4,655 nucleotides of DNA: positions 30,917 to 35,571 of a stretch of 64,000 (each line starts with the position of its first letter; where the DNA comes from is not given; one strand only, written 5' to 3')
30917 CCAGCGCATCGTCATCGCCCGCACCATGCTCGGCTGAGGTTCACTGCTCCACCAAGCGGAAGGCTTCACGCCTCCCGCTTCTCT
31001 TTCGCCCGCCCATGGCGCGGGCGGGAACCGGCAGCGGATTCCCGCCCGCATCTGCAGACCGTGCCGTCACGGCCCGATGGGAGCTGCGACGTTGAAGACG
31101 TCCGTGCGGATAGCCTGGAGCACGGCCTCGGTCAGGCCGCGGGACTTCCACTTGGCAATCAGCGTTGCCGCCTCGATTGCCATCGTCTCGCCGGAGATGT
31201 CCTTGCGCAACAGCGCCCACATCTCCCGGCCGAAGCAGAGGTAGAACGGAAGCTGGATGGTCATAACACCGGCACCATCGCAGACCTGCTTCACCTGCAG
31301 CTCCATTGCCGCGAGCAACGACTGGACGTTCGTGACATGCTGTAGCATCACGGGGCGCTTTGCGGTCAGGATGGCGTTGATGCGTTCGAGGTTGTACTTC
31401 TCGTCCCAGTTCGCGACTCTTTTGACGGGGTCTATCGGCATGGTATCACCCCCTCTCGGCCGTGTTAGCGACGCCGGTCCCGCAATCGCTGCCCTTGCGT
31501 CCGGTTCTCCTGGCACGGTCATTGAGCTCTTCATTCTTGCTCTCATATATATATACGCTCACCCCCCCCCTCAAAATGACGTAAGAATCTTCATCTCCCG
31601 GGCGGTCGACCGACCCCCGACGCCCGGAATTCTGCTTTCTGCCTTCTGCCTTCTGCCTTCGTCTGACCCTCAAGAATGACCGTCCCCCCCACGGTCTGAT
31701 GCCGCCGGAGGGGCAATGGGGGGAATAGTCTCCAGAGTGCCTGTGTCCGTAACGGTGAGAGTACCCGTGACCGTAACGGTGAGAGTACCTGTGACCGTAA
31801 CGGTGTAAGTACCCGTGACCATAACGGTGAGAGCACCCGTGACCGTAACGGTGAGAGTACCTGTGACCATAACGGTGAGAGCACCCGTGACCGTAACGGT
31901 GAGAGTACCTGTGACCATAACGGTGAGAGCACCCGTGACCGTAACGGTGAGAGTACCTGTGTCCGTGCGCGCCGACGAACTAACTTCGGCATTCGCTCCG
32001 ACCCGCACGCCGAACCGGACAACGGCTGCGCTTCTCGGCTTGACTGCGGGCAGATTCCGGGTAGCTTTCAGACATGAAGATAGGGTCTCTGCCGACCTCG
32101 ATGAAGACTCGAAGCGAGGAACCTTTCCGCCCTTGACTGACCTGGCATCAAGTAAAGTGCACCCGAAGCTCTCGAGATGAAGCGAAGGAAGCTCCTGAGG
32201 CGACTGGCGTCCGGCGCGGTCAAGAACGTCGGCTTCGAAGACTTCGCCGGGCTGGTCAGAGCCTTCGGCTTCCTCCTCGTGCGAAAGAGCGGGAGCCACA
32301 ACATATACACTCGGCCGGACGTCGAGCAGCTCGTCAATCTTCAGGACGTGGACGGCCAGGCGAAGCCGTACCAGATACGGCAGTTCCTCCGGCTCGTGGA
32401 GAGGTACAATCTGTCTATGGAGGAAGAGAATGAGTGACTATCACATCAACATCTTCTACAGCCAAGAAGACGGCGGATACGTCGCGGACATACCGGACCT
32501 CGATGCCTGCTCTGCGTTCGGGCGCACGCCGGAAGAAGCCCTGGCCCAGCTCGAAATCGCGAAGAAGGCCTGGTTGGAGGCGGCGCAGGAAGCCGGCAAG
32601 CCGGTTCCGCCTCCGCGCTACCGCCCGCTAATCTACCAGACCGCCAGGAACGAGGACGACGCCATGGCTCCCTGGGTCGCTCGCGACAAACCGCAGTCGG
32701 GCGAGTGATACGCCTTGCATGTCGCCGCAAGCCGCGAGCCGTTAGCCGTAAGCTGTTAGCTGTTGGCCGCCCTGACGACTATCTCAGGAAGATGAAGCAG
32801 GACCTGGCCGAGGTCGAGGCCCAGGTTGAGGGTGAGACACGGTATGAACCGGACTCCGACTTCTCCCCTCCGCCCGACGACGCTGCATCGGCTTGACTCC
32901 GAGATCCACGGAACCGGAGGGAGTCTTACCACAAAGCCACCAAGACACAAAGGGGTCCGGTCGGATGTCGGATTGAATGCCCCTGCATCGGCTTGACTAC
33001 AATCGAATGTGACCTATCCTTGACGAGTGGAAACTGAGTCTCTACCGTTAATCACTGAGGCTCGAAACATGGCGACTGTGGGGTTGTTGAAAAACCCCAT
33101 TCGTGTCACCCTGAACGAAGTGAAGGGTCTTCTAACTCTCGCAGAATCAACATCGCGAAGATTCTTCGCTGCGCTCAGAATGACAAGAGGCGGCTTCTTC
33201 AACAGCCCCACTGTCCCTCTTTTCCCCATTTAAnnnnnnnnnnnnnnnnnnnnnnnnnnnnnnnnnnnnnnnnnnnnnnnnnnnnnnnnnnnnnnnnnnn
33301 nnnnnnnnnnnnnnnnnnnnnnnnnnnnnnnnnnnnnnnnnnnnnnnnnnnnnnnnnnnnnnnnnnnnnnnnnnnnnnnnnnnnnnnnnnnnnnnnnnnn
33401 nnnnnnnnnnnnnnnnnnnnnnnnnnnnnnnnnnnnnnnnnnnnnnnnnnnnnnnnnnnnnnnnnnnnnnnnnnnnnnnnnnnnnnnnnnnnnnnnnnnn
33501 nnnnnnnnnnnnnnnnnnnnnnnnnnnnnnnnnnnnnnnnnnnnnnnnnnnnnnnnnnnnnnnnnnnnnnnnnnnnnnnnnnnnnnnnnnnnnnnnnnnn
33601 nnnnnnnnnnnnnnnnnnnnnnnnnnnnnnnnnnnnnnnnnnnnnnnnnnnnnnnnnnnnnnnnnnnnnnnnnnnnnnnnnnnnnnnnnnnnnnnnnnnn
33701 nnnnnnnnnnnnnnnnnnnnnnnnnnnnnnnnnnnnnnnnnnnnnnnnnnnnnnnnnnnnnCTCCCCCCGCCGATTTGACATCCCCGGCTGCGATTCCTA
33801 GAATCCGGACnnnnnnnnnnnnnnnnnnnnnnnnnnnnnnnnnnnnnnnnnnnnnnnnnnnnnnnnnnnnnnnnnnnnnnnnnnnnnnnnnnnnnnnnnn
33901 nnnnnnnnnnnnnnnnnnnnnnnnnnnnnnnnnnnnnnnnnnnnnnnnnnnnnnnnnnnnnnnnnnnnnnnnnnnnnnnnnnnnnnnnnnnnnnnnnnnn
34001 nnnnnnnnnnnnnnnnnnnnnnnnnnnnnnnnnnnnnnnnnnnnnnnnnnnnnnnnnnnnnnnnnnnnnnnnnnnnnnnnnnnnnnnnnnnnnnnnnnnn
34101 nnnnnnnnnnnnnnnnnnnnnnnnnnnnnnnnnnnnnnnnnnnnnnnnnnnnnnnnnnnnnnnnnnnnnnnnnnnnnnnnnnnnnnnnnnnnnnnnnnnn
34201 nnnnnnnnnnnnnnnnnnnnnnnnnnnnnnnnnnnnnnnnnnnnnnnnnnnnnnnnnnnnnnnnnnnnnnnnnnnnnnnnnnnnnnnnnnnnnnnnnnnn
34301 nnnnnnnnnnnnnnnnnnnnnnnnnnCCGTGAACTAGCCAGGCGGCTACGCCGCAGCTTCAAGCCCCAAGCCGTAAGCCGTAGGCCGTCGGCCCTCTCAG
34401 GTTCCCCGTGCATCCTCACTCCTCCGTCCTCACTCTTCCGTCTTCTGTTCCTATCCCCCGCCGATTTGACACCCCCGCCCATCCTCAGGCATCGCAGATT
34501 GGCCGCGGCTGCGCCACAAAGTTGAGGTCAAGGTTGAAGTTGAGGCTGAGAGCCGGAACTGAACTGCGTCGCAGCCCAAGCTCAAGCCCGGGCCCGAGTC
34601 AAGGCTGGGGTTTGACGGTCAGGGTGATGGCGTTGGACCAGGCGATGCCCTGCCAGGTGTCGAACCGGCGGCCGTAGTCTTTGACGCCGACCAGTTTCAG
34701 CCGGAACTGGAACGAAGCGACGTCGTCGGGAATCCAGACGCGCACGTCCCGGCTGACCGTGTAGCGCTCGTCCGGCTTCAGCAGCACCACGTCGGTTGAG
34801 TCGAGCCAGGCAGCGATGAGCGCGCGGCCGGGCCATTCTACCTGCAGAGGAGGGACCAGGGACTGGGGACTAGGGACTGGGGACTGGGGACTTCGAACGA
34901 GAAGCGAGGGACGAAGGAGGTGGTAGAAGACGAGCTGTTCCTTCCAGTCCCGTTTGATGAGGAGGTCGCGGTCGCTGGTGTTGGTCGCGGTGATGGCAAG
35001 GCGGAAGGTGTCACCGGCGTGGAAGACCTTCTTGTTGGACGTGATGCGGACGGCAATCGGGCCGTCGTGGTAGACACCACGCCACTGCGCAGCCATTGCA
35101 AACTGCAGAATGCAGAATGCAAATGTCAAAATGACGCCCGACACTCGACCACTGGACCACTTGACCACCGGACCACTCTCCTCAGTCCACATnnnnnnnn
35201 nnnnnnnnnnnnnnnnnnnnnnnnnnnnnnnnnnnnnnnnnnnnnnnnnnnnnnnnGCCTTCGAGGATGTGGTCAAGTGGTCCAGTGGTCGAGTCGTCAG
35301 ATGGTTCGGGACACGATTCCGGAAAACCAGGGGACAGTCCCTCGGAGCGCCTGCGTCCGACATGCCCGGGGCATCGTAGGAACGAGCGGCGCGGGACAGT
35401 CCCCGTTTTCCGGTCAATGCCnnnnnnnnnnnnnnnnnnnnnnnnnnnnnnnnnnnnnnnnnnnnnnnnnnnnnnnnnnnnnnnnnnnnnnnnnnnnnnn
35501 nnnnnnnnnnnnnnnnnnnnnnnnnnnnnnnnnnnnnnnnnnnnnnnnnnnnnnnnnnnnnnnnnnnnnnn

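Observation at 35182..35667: hypA interrupted in-frame by a MITE-like element inside its zinc-finger loop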

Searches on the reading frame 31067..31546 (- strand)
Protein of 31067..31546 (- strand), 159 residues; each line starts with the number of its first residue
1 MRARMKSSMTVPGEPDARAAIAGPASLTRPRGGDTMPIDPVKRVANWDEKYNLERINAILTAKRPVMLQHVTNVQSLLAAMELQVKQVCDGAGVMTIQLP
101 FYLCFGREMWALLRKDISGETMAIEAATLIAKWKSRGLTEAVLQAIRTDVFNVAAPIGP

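Call 41: search_protein_families(library=pfam, proteins=[window:31067-31546:-], max_evalue=0.001)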
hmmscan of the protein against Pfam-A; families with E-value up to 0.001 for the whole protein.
window:31067-31546:- (159 aa): 1 family
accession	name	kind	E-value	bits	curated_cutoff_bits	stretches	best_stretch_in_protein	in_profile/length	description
PF12193.13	Sulf_coat_C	-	0.00072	20.1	25.2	1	42-129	12-103/134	Sulfolobus virus coat protein C terminal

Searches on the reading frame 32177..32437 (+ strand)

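Call 41: search_protein_families(library=pfam, proteins=[window:32177-32437:+], max_evalue=0.001)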
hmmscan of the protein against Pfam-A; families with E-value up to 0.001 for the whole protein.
window:32177-32437:+ (86 aa): 1 family
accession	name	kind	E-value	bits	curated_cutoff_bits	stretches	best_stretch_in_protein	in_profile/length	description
PF07927.17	HicA_toxin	-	9.1e-06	26.1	27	1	22-72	3-54/58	HicA toxin of bacterial toxin-antitoxin,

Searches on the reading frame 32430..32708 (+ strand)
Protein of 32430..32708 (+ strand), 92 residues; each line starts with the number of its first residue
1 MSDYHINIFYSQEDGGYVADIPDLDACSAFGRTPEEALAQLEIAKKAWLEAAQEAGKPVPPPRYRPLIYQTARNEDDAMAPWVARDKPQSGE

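Call 41: search_protein_families(library=pfam, proteins=[window:32430-32708:+], max_evalue=0.001)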
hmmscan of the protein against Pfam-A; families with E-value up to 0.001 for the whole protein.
window:32430-32708:+ (92 aa): 2 families
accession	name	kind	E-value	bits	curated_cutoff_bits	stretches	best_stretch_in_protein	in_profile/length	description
PF15919.11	HicB_lk_antitox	-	6.8e-06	26.7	27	1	4-63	1-59/123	HicB_like antitoxin of bacterial toxin-antitoxin system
PF21748.3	UPF0150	-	0.00011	22.5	27.3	1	12-60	16-64/64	UPF0150-like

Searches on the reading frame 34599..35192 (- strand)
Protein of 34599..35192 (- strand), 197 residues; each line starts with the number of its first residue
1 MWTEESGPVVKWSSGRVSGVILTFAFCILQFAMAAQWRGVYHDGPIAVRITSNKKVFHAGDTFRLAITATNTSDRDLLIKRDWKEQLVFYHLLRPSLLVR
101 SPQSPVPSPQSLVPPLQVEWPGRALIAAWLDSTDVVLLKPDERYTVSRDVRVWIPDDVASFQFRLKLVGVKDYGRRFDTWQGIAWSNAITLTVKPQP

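Call 41: search_protein_families(library=pfam, proteins=[window:34599-35192:-], max_evalue=0.001)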
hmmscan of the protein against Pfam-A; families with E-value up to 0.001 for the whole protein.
window:34599-35192:- (197 aa): 0 families

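Call 79: find_homologous_proteins(query=window:34599-35090:-, max_evalue=0.001)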
Query window:34599-35090:- (163 aa): 75 proteins with E <= 0.001 among 119 candidates.
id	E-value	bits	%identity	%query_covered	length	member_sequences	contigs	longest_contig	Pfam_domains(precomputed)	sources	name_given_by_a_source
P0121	4.1e-105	367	100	100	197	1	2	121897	-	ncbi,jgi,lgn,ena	-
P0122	6.2e-82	291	77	100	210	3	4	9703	-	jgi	jgi:hypothetical protein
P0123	1.6e-74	267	77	100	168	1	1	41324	-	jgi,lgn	jgi:hypothetical protein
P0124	3.0e-71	257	74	99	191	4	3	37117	-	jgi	-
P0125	5.4e-69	249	70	100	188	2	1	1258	-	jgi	jgi:hypothetical protein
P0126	2.9e-67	244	67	98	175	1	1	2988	-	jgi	jgi:hypothetical protein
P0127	1.2e-66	242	71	99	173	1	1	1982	-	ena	-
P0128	2.9e-66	240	72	99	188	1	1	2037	-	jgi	jgi:hypothetical protein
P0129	3.5e-66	240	71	99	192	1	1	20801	-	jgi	-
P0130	3.6e-66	240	62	99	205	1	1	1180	-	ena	-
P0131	7.9e-66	239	67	99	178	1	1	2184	-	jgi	jgi:hypothetical protein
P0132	1.2e-65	238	72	98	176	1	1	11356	-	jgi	-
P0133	1.7e-65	238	72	98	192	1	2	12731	-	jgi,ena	-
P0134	1.7e-65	238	72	98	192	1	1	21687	-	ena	-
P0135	7.6e-65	236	68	100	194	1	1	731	-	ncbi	-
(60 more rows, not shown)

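Call 85: predict_structure(alignment_id=A4)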
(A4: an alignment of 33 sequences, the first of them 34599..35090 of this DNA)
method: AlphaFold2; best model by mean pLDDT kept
length: 163 residues; sequences in the alignment: 33
mean_pLDDT: 81.0   pTM: 0.75
mean pLDDT of the five models: 81.0, 80.3, 77.6, 70.6, 69.8
residues with pLDDT >= 90: 65; 70-90: 53; 50-70: 39; < 50: 6
segments of 3 or more residues with pLDDT < 50: 64-67
pLDDT, mean of each block of 10 residues (from residue 1): 62 94 88 95 92 81 53 55 61 88 96 88 78 90 89 90 73
secondary structure, 60 per line:
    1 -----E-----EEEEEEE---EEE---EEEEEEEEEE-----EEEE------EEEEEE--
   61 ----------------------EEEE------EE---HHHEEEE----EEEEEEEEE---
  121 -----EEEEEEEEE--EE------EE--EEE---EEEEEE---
elements in order: E12-18 E22-24 E28-37 E43-46 E53-58 E83-86 E101-104 E109-117 E126-134 E149-151 E155-160

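Call 87: fold_search(model_id=the predicted structure, library=pdb)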
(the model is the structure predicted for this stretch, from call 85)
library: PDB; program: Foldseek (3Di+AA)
matches with E <= 10: 1666; with E <= 0.001: 12
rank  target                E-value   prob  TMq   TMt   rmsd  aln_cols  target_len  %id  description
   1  9n9j_5                1.1e-04  1.00  0.49  0.56   5.1       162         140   14  Structure of a GRP94 folding intermediate engaged with a CCDC134- and FKBP11-bound secretory translocon (released 2025-11-19)
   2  8rjc_5                1.9e-04  1.00  0.47  0.43   5.7       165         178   13  Structure of the rabbit 80S ribosome stalled on a 2-TMD rhodopsin intermediate in complex with Sec61-TRAP, open confor (released 2024-01-24)
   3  5cl2_B                2.1e-04  1.00  0.51  0.36   5.8       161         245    9  Crystal structure of Spo0M, sporulation control protein, from Bacillus subtilis. (released 2015-12-16)
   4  7e1y_A                2.8e-04  1.00  0.44  0.15   6.1       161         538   10  Staphylothermus marinus amylopullulanase -SmApu (released 2022-02-09)
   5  2x3b_A                3.5e-04  1.00  0.45  0.28   5.4       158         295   18  AsaP1 inactive mutant E294A, an extracellular toxic zinc metalloendopeptidase (released 2011-02-02)
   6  5cl2_A                4.7e-04  1.00  0.51  0.35   5.9       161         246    9  Crystal structure of Spo0M, sporulation control protein, from Bacillus subtilis. (released 2015-12-16)
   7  8j9f_B                6.2e-04  1.00  0.42  0.11   7.7       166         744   16  Structure of STG-hydrolyzing beta-glucosidase 1 (PSTG1) (released 2024-04-10)
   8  8j9f_C                6.2e-04  1.00  0.41  0.11   8.0       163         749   16  Structure of STG-hydrolyzing beta-glucosidase 1 (PSTG1) (released 2024-04-10)
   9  8j9f_A                6.5e-04  1.00  0.42  0.11   7.7       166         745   16  Structure of STG-hydrolyzing beta-glucosidase 1 (PSTG1) (released 2024-04-10)
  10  5z87_A                8.4e-04  1.00  0.38  0.10   8.8       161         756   12  Structural of a novel b-glucosidase EmGH1 at 2.3 angstrom from Erythrobacter marinus (released 2019-02-06)
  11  9lql_D                8.9e-04  1.00  0.42  0.11   8.1       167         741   15  Structure of STG-hydrolyzing beta-glucosidase 1 (PSTG1) complexed with heptyl 1-thio-beta-D-glucopyranoside (released 2026-02-04)
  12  7ms2_A                9.8e-04  1.00  0.43  0.11   7.4       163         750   12  Three-dimensional structure of a GH3 Beta-glucosidase from Clostridium thermocellum in complex with glycerol (released 2022-05-18)
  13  3u48_B                1.0e-03  1.00  0.39  0.11   7.4       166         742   13  From soil to structure: a novel dimeric family 3-beta-glucosidase isolated from compost using metagenomic analysis (released 2013-04-10)
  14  8xrv_D                1.0e-03  1.00  0.36  0.10   9.5       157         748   18  The crystal structure of a GH3 enzyme CcBgl3B with glucose (released 2024-04-10)
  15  8xrt_B                1.1e-03  1.00  0.36  0.10   9.6       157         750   18  The crystal structure of a GH3 enzyme CcBgl3B (released 2024-04-10)
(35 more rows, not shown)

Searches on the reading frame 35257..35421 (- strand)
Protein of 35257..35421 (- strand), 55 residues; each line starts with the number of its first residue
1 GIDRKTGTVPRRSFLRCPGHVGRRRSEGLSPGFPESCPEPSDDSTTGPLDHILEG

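Call 42: find_homologous_proteins(query=window:35257-35421:-, max_evalue=10)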
Query seq(55 aa): no candidate shares three 5-residue words with the query. No homologue found.
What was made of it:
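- On RPE-like in-frame palindromic element: A peptide search found no candidates (call 42).
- Tried and rejected: Searching the 55-residue insert peptide against the 5.8-billion-protein collection returned no candidates because of the word-index limit (call 42).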
